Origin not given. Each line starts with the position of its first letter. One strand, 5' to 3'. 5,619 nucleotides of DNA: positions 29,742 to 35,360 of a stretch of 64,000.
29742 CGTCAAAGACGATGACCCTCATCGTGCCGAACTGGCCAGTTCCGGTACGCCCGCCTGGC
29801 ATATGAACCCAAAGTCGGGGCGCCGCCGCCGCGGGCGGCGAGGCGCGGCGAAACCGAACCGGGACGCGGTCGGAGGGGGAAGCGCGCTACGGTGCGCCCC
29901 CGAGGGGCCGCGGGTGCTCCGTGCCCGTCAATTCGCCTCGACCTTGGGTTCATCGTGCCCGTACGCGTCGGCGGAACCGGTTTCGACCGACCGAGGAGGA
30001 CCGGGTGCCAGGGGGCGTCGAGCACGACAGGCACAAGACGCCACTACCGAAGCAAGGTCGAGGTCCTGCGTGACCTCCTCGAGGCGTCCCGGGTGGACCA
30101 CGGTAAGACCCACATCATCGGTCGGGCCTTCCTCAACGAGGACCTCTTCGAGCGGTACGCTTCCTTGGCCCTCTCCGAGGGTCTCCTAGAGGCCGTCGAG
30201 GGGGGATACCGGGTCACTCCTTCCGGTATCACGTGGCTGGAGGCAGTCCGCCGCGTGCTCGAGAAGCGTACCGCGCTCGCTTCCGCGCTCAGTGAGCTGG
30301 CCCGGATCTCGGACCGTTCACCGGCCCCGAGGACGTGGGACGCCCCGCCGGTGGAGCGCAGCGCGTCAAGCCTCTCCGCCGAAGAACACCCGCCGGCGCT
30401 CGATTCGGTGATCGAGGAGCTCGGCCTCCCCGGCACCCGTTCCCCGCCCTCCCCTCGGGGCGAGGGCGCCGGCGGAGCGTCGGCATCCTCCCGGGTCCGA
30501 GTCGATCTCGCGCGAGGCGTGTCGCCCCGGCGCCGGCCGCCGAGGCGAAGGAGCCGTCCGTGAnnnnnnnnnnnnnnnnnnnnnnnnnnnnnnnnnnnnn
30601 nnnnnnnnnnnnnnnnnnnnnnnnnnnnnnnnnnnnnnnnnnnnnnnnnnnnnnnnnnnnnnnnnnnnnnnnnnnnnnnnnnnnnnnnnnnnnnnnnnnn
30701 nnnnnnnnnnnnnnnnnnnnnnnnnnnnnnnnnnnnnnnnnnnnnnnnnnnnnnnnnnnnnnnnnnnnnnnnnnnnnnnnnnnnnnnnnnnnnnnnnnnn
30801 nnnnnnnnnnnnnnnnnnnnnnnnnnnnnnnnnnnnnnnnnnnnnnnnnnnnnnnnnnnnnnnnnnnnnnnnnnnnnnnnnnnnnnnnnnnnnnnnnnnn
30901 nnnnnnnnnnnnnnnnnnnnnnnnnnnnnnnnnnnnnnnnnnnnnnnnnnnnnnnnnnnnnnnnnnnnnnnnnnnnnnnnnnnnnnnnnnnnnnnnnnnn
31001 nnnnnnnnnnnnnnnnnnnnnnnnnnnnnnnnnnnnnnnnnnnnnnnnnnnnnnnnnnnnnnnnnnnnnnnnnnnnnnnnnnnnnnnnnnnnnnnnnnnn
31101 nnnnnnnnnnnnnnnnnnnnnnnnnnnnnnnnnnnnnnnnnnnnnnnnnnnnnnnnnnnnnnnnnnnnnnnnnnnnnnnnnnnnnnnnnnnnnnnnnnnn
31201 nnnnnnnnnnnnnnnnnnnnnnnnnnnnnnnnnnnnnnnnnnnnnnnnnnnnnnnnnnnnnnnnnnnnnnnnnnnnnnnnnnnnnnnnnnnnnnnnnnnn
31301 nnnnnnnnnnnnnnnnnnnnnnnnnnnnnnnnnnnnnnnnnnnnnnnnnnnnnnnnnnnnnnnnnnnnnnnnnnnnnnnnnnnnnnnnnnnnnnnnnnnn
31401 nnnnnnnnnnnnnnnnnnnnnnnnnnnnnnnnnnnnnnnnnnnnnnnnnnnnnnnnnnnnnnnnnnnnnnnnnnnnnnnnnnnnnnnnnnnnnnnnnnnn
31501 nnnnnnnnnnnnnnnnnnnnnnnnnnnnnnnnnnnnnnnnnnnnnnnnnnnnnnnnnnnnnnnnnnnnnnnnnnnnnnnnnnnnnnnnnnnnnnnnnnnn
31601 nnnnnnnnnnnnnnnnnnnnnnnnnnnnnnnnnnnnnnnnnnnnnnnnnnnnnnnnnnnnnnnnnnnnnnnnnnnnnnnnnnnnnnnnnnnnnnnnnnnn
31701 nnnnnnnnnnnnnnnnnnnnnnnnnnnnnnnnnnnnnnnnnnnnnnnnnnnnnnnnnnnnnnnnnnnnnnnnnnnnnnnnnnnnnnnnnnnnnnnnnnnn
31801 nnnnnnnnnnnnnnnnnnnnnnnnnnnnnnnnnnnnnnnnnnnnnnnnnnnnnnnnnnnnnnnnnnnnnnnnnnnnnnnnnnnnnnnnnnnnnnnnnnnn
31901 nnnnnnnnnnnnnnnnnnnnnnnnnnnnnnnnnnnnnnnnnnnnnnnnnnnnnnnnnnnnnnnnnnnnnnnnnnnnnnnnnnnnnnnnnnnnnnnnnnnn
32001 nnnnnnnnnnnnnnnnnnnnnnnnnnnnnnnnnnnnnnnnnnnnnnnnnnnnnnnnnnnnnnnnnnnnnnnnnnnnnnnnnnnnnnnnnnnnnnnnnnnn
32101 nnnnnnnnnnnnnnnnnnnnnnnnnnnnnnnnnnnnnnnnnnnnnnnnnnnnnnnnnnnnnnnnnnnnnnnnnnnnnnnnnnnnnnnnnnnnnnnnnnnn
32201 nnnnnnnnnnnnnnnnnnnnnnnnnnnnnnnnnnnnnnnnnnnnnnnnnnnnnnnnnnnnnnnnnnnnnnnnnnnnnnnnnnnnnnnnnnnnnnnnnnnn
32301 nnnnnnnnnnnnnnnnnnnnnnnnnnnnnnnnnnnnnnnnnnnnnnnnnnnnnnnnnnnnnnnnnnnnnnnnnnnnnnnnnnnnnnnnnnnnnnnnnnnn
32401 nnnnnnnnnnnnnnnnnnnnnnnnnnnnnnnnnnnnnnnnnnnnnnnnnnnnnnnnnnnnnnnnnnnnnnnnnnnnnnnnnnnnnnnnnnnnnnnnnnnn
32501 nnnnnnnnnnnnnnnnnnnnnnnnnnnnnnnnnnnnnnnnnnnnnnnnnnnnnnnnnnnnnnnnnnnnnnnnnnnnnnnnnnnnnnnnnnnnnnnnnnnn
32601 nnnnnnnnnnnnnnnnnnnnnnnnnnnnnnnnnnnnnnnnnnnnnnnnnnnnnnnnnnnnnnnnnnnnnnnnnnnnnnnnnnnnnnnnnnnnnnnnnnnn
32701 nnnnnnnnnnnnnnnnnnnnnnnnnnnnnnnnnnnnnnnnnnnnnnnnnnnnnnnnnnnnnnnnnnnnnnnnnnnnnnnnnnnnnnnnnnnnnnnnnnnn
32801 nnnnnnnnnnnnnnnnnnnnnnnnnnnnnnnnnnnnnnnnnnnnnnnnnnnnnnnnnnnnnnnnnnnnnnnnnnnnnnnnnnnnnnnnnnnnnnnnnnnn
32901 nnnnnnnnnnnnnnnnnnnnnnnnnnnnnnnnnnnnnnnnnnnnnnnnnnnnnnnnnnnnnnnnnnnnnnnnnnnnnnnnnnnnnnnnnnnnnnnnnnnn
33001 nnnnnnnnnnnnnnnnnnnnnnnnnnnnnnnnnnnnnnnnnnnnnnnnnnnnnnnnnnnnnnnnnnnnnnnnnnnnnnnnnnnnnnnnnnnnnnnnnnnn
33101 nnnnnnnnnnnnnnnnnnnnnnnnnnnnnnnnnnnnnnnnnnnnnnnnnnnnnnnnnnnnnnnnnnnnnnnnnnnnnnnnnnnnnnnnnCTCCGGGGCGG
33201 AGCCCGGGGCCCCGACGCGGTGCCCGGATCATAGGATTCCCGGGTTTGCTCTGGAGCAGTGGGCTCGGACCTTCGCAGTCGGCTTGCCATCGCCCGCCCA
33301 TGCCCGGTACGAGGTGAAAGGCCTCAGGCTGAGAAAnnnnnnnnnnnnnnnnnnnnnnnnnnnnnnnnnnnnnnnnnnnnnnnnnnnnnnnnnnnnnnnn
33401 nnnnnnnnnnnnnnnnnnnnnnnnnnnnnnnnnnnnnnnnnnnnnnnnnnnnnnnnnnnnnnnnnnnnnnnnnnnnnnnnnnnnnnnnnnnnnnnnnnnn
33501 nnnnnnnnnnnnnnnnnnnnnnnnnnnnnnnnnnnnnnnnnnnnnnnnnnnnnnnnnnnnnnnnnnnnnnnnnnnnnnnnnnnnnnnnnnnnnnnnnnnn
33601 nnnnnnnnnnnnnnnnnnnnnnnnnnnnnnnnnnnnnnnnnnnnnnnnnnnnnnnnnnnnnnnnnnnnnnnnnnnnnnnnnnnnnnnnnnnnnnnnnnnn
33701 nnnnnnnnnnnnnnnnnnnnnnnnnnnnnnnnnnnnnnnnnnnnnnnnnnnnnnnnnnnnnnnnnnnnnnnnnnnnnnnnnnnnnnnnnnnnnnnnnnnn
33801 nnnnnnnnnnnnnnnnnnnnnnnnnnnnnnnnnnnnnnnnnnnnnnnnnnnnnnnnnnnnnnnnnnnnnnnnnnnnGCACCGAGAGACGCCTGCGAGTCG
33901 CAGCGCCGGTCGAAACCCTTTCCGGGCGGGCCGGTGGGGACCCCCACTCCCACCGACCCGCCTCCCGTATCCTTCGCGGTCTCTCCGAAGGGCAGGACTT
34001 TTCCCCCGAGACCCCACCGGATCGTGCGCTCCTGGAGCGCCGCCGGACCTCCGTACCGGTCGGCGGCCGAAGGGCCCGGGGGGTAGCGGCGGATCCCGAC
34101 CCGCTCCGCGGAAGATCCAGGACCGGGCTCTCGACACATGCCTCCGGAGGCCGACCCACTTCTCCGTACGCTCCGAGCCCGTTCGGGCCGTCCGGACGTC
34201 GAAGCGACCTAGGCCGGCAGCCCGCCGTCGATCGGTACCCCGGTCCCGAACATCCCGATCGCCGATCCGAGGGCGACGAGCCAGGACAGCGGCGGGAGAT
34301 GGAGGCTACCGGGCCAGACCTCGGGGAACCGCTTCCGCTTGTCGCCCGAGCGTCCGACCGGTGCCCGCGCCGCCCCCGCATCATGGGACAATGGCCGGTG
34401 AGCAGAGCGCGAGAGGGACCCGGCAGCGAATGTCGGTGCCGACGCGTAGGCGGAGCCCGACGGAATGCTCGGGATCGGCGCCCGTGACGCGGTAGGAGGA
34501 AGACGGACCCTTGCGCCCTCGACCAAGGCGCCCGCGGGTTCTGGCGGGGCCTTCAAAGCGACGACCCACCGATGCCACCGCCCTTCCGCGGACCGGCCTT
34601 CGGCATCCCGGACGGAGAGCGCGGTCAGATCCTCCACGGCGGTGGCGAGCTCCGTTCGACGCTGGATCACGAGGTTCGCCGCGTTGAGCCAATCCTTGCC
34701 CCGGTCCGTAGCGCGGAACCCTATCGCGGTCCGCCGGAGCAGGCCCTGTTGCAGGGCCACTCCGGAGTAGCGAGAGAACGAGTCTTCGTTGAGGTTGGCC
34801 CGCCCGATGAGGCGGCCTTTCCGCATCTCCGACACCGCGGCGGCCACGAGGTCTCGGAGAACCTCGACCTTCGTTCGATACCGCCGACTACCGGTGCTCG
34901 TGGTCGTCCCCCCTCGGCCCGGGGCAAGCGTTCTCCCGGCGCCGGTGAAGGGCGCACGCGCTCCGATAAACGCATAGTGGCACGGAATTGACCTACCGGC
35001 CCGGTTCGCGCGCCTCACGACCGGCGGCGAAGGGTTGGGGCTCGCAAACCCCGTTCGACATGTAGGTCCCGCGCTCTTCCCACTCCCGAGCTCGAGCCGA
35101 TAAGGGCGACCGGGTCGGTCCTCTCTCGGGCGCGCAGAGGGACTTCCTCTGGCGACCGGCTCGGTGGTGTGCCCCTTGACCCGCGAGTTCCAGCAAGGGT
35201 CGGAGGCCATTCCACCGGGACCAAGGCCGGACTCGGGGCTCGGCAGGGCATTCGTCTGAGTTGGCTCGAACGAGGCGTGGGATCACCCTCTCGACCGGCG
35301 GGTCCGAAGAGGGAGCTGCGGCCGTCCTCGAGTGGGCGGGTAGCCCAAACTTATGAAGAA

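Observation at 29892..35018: Archaeal SipW/TasA-like secreted-fibre gene cluster bracketed by two HTH_45 regulators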

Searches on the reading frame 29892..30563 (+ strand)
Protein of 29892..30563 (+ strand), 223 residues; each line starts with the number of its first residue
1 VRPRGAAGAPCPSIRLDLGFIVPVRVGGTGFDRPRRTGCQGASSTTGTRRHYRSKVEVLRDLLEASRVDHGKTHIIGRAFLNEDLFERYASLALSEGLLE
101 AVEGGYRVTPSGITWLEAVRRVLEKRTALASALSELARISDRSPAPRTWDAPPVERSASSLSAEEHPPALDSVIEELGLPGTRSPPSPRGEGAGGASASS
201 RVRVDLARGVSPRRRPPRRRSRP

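Call 3: search_protein_families(library=pfam, proteins=[window:29892-30563:+], max_evalue=1)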
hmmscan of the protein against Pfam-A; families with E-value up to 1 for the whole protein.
window:29892-30563:+ (223 aa): 2 families
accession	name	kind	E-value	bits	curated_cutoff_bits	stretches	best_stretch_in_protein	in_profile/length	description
PF14947.12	HTH_45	-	2.1e-08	34.5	25.5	1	52-125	1-75/77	Winged helix-turn-helix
PF25213.1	HVO_A0261_N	-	0.067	13.5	35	1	95-125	50-80/86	HVO_A0261 N-terminal domain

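Call 4: search_protein_families(library=ncbifam, proteins=[window:29892-30563:+], max_evalue=1)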
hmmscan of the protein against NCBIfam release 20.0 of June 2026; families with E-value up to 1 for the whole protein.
window:29892-30563:+ (223 aa): 1 family
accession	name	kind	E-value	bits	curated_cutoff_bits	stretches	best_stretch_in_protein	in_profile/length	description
NF053610.1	Sso10a_fam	subfamily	2e-10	40.5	60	1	53-114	1-62/64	Sso10a family chromatin protein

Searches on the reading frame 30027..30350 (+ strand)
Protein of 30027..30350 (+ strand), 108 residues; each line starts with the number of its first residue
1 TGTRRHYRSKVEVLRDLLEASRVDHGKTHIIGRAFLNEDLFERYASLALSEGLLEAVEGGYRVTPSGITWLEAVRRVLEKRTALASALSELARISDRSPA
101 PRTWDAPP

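Call 85: search_solved_structures(query=window:30027-30350:+, max_evalue=1, show_alignments=1)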
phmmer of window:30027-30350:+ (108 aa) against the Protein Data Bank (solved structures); distinct sequences matched with E-value up to 1: 4.
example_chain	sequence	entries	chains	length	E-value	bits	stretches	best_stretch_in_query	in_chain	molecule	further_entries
1ihn_A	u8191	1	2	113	0.0005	23.8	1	18-83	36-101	hypothetical protein MTH938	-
1r7j_A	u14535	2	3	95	0.0033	21.2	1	8-84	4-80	Conserved hypothetical protein Sso10a | Sso10a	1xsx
3qn3_A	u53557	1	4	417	0.019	18.8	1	6-53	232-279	Enolase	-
6orc_A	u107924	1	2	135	0.089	16.6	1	12-94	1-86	Sel1 repeat protein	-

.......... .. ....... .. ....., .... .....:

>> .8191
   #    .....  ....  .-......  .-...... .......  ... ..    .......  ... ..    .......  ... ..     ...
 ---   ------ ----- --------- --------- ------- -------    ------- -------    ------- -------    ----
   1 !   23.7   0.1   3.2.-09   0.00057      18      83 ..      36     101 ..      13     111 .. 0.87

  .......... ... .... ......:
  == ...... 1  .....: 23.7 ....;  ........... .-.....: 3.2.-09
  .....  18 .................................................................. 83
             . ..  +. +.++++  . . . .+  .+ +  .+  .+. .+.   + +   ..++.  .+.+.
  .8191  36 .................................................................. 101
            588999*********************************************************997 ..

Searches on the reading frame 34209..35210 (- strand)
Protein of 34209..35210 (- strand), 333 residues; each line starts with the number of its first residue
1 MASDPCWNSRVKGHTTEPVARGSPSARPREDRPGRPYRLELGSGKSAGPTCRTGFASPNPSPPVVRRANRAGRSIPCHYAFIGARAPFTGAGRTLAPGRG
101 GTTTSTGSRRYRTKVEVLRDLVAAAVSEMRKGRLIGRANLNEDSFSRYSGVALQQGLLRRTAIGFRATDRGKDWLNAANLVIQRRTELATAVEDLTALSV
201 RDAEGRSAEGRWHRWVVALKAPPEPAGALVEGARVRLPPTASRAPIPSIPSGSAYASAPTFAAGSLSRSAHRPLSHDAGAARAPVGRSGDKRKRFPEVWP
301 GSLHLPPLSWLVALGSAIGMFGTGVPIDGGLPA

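Call 3: search_protein_families(library=pfam, proteins=[window:34209-35210:-], max_evalue=1)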
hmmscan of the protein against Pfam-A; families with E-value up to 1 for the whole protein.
window:34209-35210:- (333 aa): 1 family
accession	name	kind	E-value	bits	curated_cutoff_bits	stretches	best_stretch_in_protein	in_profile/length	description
PF14947.12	HTH_45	-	4.3e-05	23.9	25.5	1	111-178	1-69/77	Winged helix-turn-helix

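Call 4: search_protein_families(library=ncbifam, proteins=[window:34209-35210:-], max_evalue=1)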
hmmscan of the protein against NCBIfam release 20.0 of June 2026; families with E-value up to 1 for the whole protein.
window:34209-35210:- (333 aa): 1 family
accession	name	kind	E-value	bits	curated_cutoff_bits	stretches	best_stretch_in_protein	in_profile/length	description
NF053610.1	Sso10a_fam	subfamily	3.8e-07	30.1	60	1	112-174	1-63/64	Sso10a family chromatin protein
